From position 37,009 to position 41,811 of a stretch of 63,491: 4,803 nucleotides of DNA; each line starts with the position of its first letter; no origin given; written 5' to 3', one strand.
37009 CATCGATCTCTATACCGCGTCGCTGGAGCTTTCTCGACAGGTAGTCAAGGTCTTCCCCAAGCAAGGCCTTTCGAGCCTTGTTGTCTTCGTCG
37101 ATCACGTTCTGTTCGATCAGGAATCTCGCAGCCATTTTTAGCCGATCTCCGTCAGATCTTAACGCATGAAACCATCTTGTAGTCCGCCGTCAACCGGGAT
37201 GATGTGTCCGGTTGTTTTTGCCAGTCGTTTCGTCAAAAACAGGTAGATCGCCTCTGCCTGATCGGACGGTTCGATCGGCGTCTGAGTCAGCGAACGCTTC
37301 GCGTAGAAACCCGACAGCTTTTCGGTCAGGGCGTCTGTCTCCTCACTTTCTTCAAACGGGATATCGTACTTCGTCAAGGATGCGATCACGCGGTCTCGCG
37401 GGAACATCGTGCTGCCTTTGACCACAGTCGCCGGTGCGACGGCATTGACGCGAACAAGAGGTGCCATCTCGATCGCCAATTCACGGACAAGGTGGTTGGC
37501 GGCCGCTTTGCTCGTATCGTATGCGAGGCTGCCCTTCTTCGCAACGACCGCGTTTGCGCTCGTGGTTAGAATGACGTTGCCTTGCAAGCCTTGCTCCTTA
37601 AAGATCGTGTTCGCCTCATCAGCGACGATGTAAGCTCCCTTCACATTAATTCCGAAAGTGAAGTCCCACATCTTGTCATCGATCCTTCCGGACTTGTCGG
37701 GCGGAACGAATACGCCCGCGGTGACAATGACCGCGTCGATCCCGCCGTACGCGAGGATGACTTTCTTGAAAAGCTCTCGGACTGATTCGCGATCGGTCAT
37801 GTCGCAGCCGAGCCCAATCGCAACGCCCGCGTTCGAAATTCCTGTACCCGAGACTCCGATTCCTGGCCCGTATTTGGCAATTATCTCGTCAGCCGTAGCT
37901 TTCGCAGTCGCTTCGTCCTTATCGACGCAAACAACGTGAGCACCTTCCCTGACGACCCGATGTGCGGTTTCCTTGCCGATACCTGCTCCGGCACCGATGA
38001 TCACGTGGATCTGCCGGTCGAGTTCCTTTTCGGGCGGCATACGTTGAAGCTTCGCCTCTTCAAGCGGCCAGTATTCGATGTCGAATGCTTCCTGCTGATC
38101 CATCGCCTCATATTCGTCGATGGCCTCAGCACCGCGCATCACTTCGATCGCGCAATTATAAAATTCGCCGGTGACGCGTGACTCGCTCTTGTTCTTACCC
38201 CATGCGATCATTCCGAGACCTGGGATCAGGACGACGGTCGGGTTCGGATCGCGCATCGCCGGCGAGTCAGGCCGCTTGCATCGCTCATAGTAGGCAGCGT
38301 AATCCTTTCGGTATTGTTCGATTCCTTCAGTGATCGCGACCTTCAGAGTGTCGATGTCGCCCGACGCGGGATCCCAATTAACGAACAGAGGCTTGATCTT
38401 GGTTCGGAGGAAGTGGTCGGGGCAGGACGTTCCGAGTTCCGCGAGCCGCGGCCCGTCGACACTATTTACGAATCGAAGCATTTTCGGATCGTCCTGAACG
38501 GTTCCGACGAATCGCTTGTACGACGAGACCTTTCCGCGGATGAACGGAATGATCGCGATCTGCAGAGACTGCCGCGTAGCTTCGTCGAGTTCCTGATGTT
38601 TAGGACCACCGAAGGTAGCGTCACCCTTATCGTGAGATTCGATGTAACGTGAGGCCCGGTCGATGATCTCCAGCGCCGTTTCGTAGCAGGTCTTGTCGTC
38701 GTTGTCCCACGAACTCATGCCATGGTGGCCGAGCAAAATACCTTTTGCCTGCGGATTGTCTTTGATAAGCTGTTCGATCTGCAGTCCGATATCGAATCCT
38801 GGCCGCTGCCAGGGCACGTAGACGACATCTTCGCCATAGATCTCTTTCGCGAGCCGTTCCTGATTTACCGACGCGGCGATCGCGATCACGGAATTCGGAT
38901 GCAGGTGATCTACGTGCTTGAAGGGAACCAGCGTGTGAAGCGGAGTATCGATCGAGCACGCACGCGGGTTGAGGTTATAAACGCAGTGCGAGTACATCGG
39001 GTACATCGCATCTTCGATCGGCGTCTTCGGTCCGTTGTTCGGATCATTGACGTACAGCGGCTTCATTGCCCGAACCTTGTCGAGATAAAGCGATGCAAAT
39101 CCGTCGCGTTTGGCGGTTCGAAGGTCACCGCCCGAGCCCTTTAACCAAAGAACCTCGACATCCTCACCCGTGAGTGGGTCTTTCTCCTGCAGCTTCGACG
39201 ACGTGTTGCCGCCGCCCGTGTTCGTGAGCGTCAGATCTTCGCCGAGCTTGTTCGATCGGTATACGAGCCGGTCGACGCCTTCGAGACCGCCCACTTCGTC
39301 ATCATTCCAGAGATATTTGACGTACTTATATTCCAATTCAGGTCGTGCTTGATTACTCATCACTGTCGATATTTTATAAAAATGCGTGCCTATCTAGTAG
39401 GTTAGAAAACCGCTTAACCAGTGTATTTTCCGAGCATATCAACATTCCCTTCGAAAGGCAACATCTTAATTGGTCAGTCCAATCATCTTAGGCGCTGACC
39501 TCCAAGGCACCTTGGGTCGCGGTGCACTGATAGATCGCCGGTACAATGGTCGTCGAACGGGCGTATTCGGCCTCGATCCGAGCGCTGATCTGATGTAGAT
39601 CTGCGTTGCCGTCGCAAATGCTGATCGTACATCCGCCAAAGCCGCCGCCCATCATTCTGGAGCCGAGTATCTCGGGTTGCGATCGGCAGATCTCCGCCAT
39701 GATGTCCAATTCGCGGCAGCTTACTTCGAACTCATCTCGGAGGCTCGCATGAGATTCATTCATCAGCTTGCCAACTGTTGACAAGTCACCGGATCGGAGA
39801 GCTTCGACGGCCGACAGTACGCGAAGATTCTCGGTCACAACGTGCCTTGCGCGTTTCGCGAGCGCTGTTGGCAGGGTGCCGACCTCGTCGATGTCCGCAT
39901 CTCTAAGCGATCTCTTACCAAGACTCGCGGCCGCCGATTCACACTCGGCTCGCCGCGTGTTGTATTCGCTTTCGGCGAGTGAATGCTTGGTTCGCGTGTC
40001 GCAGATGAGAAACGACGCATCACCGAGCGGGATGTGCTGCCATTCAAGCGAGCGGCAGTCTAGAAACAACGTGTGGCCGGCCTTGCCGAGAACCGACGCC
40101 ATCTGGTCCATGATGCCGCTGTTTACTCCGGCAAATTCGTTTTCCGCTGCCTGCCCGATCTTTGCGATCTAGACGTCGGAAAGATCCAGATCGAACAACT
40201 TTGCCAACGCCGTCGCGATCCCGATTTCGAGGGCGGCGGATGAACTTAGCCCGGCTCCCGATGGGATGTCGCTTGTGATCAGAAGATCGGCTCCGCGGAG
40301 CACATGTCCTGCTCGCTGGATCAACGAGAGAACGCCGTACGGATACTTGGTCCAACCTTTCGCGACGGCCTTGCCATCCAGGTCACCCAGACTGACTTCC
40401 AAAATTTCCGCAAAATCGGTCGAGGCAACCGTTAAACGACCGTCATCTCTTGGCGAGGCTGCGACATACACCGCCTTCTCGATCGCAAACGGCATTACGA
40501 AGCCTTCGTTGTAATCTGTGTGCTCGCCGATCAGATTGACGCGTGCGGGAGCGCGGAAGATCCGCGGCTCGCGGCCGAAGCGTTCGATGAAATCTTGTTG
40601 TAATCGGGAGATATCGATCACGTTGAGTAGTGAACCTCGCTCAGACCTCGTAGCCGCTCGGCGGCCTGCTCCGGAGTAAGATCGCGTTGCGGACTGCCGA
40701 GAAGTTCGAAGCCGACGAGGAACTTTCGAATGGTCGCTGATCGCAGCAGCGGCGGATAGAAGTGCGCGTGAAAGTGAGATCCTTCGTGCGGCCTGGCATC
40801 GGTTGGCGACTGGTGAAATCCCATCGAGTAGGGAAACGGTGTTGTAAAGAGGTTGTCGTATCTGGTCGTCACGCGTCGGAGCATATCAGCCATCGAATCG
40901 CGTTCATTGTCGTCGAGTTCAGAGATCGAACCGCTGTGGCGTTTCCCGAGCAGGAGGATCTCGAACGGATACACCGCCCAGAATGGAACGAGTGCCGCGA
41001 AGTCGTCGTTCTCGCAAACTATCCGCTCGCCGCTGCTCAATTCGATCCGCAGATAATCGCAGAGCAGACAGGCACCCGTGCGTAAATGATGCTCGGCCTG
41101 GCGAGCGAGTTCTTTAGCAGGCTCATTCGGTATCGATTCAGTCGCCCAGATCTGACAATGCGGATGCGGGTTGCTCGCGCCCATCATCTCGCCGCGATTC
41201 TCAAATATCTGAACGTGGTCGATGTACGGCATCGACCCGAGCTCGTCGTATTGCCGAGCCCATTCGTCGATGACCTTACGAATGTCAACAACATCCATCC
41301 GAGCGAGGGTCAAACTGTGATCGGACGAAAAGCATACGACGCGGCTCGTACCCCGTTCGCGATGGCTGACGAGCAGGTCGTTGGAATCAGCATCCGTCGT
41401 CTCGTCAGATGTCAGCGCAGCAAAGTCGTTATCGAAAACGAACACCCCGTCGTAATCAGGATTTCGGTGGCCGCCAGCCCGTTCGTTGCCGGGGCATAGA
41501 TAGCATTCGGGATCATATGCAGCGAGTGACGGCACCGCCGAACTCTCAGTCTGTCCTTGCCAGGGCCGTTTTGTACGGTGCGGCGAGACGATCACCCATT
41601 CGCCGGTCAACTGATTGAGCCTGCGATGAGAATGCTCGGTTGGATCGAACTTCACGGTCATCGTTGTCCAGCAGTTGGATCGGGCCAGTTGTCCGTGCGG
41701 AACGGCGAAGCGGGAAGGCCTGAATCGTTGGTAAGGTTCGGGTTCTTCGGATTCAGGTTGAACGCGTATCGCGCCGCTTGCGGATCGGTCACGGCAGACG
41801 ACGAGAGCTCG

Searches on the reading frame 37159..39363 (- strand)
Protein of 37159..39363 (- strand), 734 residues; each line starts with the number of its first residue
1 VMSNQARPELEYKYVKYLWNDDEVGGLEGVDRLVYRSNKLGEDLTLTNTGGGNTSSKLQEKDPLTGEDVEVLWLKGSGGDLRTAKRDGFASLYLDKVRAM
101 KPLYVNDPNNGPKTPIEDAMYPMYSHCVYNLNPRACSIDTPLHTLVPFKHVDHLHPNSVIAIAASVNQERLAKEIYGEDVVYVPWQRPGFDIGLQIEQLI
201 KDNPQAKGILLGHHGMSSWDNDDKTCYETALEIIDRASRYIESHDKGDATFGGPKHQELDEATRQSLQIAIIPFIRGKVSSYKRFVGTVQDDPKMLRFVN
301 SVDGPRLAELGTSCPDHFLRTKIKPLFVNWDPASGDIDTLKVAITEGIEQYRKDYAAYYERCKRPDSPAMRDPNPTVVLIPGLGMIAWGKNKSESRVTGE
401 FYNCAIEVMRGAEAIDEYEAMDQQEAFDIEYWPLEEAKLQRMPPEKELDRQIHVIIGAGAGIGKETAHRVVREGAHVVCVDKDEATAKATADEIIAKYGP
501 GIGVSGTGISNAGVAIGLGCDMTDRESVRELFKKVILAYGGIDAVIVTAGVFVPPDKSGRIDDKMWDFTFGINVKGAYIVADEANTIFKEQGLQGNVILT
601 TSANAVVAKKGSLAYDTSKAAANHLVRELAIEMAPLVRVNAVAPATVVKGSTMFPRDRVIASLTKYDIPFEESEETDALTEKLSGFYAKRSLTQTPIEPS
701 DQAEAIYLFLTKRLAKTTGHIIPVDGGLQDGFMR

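Call 5: search_protein_families(library=pfam, proteins=[window:37159-39363:-], max_evalue=0.001)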
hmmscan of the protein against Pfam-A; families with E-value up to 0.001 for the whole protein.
window:37159-39363:- (734 aa): 4 families
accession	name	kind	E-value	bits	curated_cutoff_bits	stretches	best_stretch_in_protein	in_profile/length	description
PF13561.12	adh_short_C2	-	2.1e-32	113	27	1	457-728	1-235/236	Enoyl-(Acyl carrier protein) reductase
PF00106.31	adh_short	-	3e-32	112.1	26.6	1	453-647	3-182/195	short chain dehydrogenase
PF00596.27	Aldolase_II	-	2.2e-12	47.7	22.2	1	39-235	9-177/183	Class II Aldolase and Adducin N-terminal domain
PF08659.16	KR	-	1.4e-05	25.5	22.6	1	453-629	3-163/180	KR domain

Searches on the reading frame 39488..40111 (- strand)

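Call 5: search_protein_families(library=pfam, proteins=[window:39488-40111:-], max_evalue=0.001)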
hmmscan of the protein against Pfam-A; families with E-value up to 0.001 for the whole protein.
window:39488-40111:- (207 aa): 1 family
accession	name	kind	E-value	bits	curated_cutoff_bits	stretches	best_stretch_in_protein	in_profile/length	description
PF08544.19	GHMP_kinases_C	-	8e-14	52.2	21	1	101-183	1-83/85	GHMP kinases C terminal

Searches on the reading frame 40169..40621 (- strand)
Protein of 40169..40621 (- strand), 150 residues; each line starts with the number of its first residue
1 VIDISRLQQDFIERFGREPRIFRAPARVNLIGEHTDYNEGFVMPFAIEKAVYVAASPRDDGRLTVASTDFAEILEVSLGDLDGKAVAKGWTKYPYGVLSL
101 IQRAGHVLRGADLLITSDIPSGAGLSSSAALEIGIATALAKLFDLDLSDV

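Call 5: search_protein_families(library=pfam, proteins=[window:40169-40621:-], max_evalue=0.001)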
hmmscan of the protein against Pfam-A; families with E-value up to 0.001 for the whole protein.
window:40169-40621:- (150 aa): 2 families
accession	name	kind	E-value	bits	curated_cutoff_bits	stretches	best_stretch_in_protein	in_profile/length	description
PF10509.15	GalKase_gal_bdg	-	6.2e-24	83.8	23.1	1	10-57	2-49/49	Galactokinase galactose-binding signature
PF00288.32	GHMP_kinases_N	-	1e-11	45.3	22.3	1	93-149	2-56/87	GHMP kinases N terminal domain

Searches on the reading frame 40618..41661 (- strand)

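Call 5: search_protein_families(library=pfam, proteins=[window:40618-41661:-], max_evalue=0.001)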
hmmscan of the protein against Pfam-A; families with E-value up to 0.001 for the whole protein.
window:40618-41661:- (347 aa): 2 families
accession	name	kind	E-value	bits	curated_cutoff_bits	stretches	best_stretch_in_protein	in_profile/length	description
PF01087.27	GalP_UDP_transf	-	2.1e-65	221.1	22.1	1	4-178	2-184/184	Galactose-1-phosphate uridyl transferase, N-terminal domain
PF02744.22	GalP_UDP_tr_C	-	4.4e-60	202.6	29.2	1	187-346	4-162/165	Galactose-1-phosphate uridyl transferase, C-terminal domain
